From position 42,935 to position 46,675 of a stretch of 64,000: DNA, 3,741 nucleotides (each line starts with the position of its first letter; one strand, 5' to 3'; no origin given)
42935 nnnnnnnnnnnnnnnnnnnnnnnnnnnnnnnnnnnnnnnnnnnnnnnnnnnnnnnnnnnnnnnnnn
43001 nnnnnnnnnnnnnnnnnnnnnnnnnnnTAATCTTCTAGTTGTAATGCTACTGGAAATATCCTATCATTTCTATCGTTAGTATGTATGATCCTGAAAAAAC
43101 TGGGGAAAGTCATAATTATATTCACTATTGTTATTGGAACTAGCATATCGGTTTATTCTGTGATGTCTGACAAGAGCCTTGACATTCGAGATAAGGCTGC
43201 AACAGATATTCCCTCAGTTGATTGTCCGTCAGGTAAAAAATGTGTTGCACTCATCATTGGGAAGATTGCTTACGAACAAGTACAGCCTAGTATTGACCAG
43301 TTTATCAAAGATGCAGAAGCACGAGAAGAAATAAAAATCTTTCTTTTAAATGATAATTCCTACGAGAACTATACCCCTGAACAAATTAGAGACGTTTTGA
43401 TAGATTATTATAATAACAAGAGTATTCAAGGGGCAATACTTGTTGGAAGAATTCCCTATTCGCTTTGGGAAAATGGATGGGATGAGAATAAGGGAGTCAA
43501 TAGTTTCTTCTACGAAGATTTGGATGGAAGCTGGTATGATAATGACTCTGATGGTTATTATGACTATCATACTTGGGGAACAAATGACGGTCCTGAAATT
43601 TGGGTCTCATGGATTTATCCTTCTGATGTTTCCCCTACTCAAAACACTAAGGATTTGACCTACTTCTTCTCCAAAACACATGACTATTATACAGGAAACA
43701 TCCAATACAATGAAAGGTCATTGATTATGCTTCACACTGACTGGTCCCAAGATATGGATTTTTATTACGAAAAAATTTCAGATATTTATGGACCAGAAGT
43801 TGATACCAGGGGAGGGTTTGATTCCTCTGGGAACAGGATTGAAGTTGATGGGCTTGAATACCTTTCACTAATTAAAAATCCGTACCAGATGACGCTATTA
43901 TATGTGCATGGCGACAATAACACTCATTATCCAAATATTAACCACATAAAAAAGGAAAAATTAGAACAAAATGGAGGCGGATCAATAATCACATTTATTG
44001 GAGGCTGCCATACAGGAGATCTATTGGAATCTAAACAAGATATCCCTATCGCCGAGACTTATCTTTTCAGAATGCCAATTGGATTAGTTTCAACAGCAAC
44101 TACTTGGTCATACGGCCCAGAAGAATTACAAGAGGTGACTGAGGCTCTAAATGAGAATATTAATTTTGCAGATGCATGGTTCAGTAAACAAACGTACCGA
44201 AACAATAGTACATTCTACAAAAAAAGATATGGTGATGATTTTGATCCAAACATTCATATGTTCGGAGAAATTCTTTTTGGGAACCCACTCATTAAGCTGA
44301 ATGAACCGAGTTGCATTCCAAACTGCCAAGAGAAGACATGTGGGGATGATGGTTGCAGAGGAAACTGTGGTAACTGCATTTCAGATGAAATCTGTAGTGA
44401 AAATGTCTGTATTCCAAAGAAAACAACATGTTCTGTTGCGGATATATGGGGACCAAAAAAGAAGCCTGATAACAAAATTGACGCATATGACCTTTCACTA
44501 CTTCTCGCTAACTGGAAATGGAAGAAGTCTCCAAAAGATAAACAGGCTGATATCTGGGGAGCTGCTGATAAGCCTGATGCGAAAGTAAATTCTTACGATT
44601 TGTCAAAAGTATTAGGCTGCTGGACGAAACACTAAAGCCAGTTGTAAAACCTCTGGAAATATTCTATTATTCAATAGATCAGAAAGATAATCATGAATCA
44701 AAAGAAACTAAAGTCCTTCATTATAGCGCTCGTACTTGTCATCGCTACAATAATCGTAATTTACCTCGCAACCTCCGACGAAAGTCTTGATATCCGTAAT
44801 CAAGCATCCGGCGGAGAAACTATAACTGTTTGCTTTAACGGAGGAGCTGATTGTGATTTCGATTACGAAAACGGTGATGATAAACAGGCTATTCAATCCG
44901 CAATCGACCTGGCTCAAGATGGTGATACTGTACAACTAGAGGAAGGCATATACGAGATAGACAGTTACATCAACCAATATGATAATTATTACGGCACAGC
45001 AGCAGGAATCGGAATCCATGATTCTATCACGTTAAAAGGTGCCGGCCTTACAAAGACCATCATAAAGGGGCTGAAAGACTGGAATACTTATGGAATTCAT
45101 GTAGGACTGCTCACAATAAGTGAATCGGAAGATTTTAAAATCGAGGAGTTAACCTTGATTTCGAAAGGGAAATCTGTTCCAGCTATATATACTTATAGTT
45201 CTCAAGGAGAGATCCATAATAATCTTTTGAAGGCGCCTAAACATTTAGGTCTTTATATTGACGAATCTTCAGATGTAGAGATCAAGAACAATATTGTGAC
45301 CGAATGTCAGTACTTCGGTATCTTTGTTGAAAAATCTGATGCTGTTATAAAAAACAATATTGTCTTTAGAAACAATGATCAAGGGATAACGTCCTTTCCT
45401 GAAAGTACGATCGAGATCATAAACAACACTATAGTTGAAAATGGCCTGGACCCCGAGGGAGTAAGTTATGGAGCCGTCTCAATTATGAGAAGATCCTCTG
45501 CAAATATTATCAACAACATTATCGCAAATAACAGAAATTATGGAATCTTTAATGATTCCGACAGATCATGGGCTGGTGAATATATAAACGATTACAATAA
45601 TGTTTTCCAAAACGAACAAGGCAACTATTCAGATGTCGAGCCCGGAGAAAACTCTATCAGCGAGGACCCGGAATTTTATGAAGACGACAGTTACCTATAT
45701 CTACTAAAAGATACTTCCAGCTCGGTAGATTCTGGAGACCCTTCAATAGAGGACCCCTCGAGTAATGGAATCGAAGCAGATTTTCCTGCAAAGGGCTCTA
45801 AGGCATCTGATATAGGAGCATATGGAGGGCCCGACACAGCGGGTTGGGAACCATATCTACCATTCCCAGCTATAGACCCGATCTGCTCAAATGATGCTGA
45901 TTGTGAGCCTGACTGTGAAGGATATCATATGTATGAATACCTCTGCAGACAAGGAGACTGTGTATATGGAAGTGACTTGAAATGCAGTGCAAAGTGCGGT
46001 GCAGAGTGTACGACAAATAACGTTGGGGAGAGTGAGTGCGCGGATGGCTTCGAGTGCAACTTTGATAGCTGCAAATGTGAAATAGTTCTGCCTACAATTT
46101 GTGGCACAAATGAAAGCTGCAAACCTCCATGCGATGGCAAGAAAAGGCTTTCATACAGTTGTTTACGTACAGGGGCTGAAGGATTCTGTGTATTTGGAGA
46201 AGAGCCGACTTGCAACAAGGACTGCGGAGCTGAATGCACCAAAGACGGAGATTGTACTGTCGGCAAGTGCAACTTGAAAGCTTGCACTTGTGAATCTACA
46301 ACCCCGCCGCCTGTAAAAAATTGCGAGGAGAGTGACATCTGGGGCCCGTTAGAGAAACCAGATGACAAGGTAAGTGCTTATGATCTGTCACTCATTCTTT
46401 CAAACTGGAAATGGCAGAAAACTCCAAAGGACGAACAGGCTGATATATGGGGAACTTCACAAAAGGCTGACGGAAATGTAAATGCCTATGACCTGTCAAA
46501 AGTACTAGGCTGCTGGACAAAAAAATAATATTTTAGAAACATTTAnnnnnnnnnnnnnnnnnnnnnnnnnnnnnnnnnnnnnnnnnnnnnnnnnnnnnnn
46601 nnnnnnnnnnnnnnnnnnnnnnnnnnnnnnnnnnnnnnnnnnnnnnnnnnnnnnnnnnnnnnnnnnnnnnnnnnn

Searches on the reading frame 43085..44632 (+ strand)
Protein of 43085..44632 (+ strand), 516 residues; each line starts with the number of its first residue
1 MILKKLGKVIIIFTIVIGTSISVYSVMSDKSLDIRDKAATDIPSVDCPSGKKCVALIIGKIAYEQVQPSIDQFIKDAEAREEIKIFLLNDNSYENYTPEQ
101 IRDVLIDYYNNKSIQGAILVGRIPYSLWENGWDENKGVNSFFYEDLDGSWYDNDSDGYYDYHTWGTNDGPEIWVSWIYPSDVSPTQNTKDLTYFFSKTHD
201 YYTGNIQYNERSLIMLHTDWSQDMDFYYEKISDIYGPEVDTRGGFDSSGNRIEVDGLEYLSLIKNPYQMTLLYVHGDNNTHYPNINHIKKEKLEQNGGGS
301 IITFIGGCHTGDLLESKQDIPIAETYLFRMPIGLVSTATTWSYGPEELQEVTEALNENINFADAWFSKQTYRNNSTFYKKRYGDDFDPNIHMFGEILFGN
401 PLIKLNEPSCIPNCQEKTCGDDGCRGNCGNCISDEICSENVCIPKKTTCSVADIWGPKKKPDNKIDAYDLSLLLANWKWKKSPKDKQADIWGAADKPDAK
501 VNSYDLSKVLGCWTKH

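Call 5: search_protein_families(library=pfam, proteins=[window:43085-44632:+], max_evalue=1)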
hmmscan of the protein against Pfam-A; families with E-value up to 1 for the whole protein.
window:43085-44632:+ (516 aa): 0 families

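Call 6: search_protein_families(library=ncbifam, proteins=[window:43085-44632:+], max_evalue=1)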
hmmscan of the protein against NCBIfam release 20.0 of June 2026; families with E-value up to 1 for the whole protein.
window:43085-44632:+ (516 aa): 0 families

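Call 58: search_solved_structures(query=window:43085-44428:+, max_evalue=1)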
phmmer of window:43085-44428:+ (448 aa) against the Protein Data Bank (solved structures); distinct sequences matched with E-value up to 1: 0.

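Call 63: list_cluster_members(proteins=[P0002, window:43085-44632:+, window:44693-46525:+, window:47224-47871:+, P0005])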
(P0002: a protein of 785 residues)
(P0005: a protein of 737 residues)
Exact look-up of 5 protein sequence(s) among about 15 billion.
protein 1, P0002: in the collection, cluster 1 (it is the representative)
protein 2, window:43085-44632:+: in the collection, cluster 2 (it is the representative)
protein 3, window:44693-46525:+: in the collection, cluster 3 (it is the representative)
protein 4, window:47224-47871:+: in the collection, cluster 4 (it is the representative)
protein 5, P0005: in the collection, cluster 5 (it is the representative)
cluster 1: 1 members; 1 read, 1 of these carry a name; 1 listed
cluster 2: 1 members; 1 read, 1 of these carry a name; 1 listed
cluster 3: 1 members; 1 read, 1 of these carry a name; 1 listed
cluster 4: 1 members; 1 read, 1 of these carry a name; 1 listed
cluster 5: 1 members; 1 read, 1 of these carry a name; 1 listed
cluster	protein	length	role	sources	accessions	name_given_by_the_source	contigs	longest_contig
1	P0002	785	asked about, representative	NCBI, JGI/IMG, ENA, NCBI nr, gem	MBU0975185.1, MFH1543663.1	MAG: right-handed parallel beta-helix repeat-containing protein [Patescibacteria group ... | right-handed parallel beta-helix repeat-containing protein [Patescibacteria group ...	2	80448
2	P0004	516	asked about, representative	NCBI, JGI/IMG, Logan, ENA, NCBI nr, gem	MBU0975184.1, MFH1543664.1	MAG: hypothetical protein ABIE03_03965 [Patescibacteria group bacterium] | hypothetical protein [Patescibacteria group bacterium]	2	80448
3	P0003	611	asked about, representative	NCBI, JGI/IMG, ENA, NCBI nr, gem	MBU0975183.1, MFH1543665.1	MAG: right-handed parallel beta-helix repeat-containing protein [Patescibacteria group ... | right-handed parallel beta-helix repeat-containing protein [Patescibacteria group ...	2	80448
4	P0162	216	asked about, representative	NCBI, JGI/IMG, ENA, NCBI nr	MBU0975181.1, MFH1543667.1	MAG: cohesin domain-containing protein [Patescibacteria group bacterium] | cohesin domain-containing protein [Patescibacteria group bacterium]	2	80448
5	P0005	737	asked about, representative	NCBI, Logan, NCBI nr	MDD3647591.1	MAG: right-handed parallel beta-helix repeat-containing protein [Candidatus Dojkabacteria ... | right-handed parallel beta-helix repeat-containing protein [Candidatus Dojkabacteria ...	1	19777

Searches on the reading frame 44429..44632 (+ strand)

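Call 56: search_protein_families(library=ncbifam, proteins=[window:44429-44632:+], max_evalue=0.1)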
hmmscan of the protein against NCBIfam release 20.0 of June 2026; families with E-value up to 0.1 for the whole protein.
window:44429-44632:+ (68 aa): 1 family
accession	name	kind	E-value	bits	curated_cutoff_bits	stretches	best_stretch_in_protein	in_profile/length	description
NF041540.1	dockerin_GC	domain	0.00041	20.7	29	1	1-65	1-63/67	GC-type dockerin domain-anchored protein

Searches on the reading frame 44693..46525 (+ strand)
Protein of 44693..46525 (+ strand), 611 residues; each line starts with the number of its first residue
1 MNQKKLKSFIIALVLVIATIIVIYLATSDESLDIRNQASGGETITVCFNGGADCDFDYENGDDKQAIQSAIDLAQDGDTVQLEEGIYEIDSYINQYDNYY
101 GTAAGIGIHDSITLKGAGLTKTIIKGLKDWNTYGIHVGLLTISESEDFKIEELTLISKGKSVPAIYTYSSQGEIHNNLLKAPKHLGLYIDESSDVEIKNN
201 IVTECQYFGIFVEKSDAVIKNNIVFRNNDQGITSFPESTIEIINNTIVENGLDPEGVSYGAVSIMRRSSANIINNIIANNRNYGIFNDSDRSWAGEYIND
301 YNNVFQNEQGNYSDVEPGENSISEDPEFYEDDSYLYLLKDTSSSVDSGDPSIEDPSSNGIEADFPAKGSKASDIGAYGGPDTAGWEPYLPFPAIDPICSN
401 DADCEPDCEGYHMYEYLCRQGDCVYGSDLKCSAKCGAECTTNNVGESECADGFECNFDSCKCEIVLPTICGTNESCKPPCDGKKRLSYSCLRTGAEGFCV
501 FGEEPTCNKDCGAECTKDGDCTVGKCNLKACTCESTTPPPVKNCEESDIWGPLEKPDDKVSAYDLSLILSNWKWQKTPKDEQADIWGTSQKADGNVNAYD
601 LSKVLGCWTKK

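Call 5: search_protein_families(library=pfam, proteins=[window:44693-46525:+], max_evalue=1)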
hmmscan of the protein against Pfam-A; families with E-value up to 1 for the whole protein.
window:44693-46525:+ (611 aa): 4 families
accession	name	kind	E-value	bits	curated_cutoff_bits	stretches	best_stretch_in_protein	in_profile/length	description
PF13229.12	Beta_helix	-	7.8e-26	91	25.9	2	164-307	2-137/158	Right handed beta helix region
PF05048.19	NosD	-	7.5e-13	48.8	23.6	1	140-312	19-206/212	Periplasmic copper-binding protein (NosD)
PF12708.12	Pect-lyase_RHGA_epim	-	0.00015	22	27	1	60-247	14-205/213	Rhamnogalacturonase A/epimerase, pectate lyase-like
PF07602.17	DUF1565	-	0.017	14.9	20.3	1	66-291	17-238/257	Protein of unknown function (DUF1565)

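Call 6: search_protein_families(library=ncbifam, proteins=[window:44693-46525:+], max_evalue=1)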
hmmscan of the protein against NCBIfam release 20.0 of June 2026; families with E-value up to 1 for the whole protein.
window:44693-46525:+ (611 aa): 4 families
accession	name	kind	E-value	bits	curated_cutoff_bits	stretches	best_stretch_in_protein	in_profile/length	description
TIGR03805.1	beta_helix_1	subfamily_domain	1.2e-07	31.1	141.5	1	67-281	1-204/314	parallel beta-helix domain-containing protein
TIGR03804.1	para_beta_helix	repeat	2.6e-07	30.2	19.45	3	209-251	1-43/44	parallel beta-helix repeat protein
TIGR04247.1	NosD_copper_fam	subfamily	7.3e-06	24.8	300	2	159-253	191-288/377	nitrous oxide reductase family maturation protein NosD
NF003265.0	PRK04235.1-4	equivalog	0.071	12.8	286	1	62-154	4-94/194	hypothetical protein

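Call 48: find_encoding_contigs(protein=window:44693-46525:+, flank=10000, max_places=4)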
Protein window:44693-46525:+ (611 aa): 2 contigs read that carry it; 1 place shown.
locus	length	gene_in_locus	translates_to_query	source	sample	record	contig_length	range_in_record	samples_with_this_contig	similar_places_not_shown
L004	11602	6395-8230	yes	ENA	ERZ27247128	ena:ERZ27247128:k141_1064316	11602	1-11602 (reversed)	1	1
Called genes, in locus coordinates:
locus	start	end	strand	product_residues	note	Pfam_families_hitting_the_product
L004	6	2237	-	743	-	PF13491:FtsK_4TM, PF17854:FtsK_alpha, PF01580:FtsK_SpoIIIE, PF09397:FtsK_gamma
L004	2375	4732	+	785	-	PF13229:Beta_helix, PF05048:NosD, PF13229:Beta_helix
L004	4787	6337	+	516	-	-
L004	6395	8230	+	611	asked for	PF05048:NosD, PF13229:Beta_helix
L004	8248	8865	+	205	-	PF00963:Cohesin (weak)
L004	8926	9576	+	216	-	-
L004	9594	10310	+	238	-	-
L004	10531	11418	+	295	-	-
